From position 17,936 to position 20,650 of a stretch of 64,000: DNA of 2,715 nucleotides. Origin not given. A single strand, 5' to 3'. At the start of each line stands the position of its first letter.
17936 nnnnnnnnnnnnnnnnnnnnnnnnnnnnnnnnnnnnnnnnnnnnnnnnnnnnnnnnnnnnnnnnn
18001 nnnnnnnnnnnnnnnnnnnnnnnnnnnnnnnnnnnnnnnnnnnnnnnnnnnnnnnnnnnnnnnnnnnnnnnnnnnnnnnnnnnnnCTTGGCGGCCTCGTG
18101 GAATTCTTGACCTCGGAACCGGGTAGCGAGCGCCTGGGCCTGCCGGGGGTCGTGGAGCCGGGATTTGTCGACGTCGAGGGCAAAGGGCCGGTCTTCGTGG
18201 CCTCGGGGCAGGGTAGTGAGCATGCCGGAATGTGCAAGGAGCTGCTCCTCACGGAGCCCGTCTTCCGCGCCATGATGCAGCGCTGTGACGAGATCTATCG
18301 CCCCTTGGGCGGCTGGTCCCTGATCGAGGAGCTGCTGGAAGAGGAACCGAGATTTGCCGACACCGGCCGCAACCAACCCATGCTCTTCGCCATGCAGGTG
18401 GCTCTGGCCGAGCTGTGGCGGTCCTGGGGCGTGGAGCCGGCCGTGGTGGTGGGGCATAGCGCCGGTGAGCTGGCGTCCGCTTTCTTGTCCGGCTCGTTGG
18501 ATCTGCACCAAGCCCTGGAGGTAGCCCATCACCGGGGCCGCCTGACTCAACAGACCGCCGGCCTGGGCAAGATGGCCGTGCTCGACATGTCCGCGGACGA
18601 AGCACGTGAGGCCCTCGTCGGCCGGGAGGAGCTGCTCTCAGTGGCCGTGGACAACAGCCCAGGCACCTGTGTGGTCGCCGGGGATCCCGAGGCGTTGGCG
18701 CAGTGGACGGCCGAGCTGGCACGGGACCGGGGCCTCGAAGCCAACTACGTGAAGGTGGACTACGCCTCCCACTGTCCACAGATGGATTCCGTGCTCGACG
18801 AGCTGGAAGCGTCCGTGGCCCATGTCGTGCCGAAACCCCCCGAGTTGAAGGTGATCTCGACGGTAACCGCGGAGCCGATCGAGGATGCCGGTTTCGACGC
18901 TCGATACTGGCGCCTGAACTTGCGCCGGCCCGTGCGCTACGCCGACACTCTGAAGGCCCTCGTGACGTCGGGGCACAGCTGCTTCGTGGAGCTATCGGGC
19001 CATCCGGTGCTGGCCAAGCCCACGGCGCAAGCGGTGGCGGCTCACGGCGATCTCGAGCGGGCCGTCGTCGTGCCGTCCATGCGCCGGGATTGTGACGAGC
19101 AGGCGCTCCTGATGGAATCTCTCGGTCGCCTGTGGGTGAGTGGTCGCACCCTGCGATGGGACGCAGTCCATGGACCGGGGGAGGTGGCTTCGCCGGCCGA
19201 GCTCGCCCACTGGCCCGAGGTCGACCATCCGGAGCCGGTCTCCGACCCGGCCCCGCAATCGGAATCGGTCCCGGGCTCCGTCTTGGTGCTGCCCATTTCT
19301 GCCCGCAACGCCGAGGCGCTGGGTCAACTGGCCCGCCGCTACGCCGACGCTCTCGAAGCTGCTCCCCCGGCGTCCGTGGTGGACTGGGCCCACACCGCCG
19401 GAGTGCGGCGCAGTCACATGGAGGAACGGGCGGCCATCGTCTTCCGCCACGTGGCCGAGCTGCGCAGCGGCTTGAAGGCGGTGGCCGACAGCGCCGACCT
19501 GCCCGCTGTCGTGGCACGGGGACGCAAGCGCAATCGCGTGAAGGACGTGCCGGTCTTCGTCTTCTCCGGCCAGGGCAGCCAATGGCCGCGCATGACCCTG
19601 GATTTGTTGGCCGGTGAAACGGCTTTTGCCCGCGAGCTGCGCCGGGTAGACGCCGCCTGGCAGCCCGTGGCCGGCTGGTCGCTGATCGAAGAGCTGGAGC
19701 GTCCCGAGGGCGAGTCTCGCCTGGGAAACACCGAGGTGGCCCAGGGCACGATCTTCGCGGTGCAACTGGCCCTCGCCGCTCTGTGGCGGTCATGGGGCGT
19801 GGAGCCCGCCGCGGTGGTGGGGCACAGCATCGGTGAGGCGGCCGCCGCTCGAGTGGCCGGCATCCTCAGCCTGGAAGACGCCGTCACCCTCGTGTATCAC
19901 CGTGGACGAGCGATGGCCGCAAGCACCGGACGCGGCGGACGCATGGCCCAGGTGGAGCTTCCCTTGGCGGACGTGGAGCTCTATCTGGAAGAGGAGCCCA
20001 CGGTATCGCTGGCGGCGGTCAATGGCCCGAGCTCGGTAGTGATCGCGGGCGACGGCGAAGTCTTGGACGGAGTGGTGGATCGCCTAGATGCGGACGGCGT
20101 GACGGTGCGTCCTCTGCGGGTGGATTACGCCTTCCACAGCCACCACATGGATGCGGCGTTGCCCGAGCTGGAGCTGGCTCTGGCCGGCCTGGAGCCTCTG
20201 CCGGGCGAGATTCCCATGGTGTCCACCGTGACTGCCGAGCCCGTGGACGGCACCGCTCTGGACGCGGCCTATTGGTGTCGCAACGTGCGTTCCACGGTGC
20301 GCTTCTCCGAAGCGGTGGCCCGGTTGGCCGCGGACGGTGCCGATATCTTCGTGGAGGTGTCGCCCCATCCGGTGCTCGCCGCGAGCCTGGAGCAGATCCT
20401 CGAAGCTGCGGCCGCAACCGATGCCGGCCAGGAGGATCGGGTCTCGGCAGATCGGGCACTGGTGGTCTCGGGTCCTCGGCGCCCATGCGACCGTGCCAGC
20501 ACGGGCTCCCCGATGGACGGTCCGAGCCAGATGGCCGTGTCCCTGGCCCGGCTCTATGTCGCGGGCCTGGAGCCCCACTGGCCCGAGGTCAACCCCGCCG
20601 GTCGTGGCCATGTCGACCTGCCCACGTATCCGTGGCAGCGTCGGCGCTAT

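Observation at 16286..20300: Myxobacterial-style mixed loading/first module with tandem AT domains (ACP-KS-AT-AT)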

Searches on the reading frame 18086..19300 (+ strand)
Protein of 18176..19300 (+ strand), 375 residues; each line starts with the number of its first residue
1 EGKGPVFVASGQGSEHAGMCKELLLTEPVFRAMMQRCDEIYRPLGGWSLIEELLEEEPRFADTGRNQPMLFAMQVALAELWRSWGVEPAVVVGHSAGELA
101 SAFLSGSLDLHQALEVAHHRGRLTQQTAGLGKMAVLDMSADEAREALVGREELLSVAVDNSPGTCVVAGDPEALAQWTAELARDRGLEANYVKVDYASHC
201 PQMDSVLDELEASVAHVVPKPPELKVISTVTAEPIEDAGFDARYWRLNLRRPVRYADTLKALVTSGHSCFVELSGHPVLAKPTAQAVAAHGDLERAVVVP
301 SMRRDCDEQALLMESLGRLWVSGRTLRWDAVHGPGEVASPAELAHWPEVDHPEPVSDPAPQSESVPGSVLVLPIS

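Call 11: search_solved_structures(query=window:18176-19300:+, show_alignments=2, max_evalue=1e-10)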
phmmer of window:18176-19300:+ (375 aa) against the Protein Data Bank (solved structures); distinct sequences matched with E-value up to 1e-10: 104 (the best 60 are shown).
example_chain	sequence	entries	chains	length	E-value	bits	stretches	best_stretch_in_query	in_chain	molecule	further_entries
8tpw_A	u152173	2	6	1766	8.6e-70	239.3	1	1-341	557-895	EryAII,EryAII,EryAII,EryAII,6-deoxyerythronolide-B synthase EryA3, modules 5 and 6 | EryAII,EryAII,EryAII,6-deoxyerythronolide-B synthase EryA3, modules 5 and 6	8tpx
7m7e_B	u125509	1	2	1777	1.1e-69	238.9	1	1-341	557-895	6-deoxyerythronolide-B synthase EryA2, modules 3 and 4,EryAI,6-deoxyerythronolide-B syntha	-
2qo3_A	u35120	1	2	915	1.6e-69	238.4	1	1-340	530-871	EryAII Erythromycin polyketide synthase modules 3 and 4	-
6c9u_A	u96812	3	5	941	1.7e-69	238.3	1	1-340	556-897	6-deoxyerythronolide-B synthase EryA2, modules 3 and 4 | EryAII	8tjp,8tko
6iyr_A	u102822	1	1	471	5.1e-63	217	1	5-333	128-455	Type I modular polyketide synthase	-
7s6b_A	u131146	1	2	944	3.8e-59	204.2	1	5-342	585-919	Polyketide synthase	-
7s6c_A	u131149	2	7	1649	2.3e-58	201.6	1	5-342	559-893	6-deoxyerythronolide-B synthase EryA2, modules 3 and 4, Lsd14 Polyketide synthase fusion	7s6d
8jpt_A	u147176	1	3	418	8.5e-55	189.9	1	6-331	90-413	Polyene macrolide polyketide synthase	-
2hg4_A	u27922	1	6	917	3.3e-54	188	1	3-344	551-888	6-Deoxyerythronolide B Synthase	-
8ee0_A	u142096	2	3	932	3.2e-53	184.8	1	4-335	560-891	6-deoxyerythronolide B synthase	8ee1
8g4u_A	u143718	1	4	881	4.5e-53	184.3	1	4-346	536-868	EryAIII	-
8jpu_A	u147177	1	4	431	1.1e-52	182.9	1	5-335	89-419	Tylactone synthase modules 4 & 5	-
5bp1_A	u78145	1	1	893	4e-52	181.1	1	2-337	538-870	Mycocerosic acid synthase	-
6l3n_A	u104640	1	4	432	3e-51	178.3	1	6-324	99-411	polyketide synthase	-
6l3m_A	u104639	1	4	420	3.1e-51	178.2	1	6-322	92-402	Polyketide synthase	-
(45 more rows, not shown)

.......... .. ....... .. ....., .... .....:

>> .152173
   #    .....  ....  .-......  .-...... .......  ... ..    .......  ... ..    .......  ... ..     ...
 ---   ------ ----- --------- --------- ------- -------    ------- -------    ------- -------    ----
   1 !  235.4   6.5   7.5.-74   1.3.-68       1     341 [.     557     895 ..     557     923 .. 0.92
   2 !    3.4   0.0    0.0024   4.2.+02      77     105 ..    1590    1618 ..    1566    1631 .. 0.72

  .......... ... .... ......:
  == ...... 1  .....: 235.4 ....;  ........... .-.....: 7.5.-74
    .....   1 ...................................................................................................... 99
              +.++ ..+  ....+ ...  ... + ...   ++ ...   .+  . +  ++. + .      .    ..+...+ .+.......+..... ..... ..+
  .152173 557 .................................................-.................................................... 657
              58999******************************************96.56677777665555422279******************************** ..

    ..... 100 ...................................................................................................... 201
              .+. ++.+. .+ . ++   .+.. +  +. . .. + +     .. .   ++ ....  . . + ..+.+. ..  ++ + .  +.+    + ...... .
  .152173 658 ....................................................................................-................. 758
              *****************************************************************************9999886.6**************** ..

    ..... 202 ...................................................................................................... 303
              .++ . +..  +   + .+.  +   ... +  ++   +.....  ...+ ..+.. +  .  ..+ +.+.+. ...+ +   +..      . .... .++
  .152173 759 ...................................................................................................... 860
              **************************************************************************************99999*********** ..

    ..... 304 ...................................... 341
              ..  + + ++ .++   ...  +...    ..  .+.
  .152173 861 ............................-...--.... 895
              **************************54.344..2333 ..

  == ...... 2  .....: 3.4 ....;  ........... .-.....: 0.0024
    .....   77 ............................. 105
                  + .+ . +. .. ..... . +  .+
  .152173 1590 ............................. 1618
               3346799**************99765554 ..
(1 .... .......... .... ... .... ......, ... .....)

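Call 34: search_protein_representatives(protein=window:18176-19120:+)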
Query: 315 residues. Proteins with E-value up to 0.001 (for the whole library): 45595; up to 1e-10: 31571; up to 1e-30: 11891. The best 150 are listed.
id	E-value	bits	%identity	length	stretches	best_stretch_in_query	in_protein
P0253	2.7e-250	844.9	42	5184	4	6-315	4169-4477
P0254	5.0e-242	817.7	41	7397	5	1-293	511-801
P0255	1.0e-206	701.8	39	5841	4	2-289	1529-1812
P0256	2.0e-206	700.8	39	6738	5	3-282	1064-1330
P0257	6.5e-206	699.1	43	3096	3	6-314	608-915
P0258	8.2e-202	685.7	38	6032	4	4-309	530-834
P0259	4.7e-198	673.3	43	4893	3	5-314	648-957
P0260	5.9e-196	666.4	39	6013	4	5-305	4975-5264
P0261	3.3e-194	660.7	38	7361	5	5-285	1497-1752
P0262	1.4e-193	658.7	43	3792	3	6-313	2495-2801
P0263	1.8e-189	645.2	38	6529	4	6-304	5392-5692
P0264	1.1e-188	642.6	38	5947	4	5-283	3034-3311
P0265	9.0e-188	639.6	39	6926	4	5-306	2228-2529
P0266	3.6e-186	634.3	39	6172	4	5-306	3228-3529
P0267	5.8e-186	633.6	36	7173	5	5-306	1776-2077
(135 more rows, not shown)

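Call 53: search_protein_families(library=pfam, proteins=[window:18086-19165:+], max_evalue=0.01)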
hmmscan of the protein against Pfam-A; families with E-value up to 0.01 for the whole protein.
window:18086-19165:+ (360 aa): 1 family
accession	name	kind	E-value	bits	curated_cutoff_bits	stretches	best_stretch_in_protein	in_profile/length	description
PF00698.26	Acyl_transf_1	-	1.2e-76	258.6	32.7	1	36-349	1-312/319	Acyl transferase domain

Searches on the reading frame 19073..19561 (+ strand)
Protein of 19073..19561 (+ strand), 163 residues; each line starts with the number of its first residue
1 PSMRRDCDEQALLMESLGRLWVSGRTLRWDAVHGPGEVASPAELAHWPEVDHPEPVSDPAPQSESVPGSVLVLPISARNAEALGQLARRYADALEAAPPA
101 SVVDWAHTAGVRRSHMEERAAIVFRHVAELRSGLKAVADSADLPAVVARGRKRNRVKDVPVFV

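Call 53: search_protein_families(library=pfam, proteins=[window:19073-19561:+], max_evalue=0.01)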
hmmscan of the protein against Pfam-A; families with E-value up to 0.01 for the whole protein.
window:19073-19561:+ (163 aa): 2 families
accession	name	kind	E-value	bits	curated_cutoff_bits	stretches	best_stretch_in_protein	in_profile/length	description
PF22621.2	CurL-like_PKS_C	-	1.7e-15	57.1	27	1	72-132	2-62/64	CurL-like, PKS C-terminal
PF22336.2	RhiE-like_linker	-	3e-07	30.8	27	1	75-139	2-65/67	RhiE-like, KS-MAT linker domain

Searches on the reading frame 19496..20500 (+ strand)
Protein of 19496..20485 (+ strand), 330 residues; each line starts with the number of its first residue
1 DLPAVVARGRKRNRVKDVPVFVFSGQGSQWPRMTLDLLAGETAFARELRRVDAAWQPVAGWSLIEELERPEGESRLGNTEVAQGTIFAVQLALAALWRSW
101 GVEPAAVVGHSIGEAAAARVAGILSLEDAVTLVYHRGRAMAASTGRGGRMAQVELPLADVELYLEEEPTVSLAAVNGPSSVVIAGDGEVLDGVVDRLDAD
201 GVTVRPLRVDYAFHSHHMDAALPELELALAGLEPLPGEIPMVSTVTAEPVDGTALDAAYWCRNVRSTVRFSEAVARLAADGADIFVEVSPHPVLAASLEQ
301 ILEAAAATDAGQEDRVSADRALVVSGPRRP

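Call 12: search_solved_structures(query=window:19538-20500:+, show_alignments=2, max_evalue=1e-10)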
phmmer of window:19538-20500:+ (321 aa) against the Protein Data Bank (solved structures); distinct sequences matched with E-value up to 1e-10: 107 (the best 60 are shown).
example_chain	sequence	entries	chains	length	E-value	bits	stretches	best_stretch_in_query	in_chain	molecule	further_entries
2qo3_A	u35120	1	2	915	7e-69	235.8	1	6-296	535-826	EryAII Erythromycin polyketide synthase modules 3 and 4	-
6c9u_A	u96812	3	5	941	7.5e-69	235.7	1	6-296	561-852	6-deoxyerythronolide-B synthase EryA2, modules 3 and 4 | EryAII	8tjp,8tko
8tpw_A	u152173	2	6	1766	6.8e-68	232.6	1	6-296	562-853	EryAII,EryAII,EryAII,EryAII,6-deoxyerythronolide-B synthase EryA3, modules 5 and 6 | EryAII,EryAII,EryAII,6-deoxyerythronolide-B synthase EryA3, modules 5 and 6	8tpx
7m7e_B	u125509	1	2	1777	6.9e-68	232.6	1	6-296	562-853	6-deoxyerythronolide-B synthase EryA2, modules 3 and 4,EryAI,6-deoxyerythronolide-B syntha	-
8jpu_A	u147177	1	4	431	9e-65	222.4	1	6-289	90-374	Tylactone synthase modules 4 & 5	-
8ee0_A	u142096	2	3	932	6.9e-64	219.5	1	5-297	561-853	6-deoxyerythronolide B synthase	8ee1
2hg4_A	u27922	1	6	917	1.1e-63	218.8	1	7-297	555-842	6-Deoxyerythronolide B Synthase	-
8jpt_A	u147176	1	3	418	6.9e-63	216.2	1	5-293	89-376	Polyene macrolide polyketide synthase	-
6iyr_A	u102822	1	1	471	1.5e-62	215.1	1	3-295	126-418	Type I modular polyketide synthase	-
7s6b_A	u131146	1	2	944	9.2e-62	212.5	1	5-296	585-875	Polyketide synthase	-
7s6c_A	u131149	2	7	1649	4.8e-61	210.1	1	5-296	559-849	6-deoxyerythronolide-B synthase EryA2, modules 3 and 4, Lsd14 Polyketide synthase fusion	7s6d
7m7j_B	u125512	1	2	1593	1.4e-59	205.3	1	5-293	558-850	EryAI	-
7m7i_B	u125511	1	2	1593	1.5e-59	205.2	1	5-293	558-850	EryAI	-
8g4u_A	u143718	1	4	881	2.5e-59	204.5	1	6-309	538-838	EryAIII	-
7m7f_B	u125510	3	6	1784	7.2e-59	203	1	5-293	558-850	EryAI,6-deoxyerythronolide-B synthase EryA3, modules 5 and 6 chimera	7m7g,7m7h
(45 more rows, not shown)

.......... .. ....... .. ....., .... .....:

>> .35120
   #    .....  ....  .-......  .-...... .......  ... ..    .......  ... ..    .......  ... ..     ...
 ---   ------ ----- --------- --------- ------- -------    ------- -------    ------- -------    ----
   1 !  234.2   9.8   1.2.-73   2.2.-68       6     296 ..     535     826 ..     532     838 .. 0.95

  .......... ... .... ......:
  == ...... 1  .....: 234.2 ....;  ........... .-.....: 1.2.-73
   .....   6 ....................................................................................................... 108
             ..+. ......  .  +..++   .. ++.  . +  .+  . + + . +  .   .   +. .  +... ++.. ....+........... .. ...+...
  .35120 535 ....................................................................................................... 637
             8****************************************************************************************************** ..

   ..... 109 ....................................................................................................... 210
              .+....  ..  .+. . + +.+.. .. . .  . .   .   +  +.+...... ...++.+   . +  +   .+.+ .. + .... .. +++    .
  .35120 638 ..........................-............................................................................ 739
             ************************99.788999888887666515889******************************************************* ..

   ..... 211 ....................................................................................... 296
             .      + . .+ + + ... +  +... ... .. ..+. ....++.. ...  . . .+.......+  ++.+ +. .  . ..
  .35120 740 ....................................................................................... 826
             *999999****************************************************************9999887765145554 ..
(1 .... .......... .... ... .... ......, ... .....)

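Call 53: search_protein_families(library=pfam, proteins=[window:19496-20485:+], max_evalue=0.01)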
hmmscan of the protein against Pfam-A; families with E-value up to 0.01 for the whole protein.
window:19496-20485:+ (330 aa): 1 family
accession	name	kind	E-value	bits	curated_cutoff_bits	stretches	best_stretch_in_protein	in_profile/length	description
PF00698.26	Acyl_transf_1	-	1.6e-82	278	32.7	1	20-304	1-281/319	Acyl transferase domain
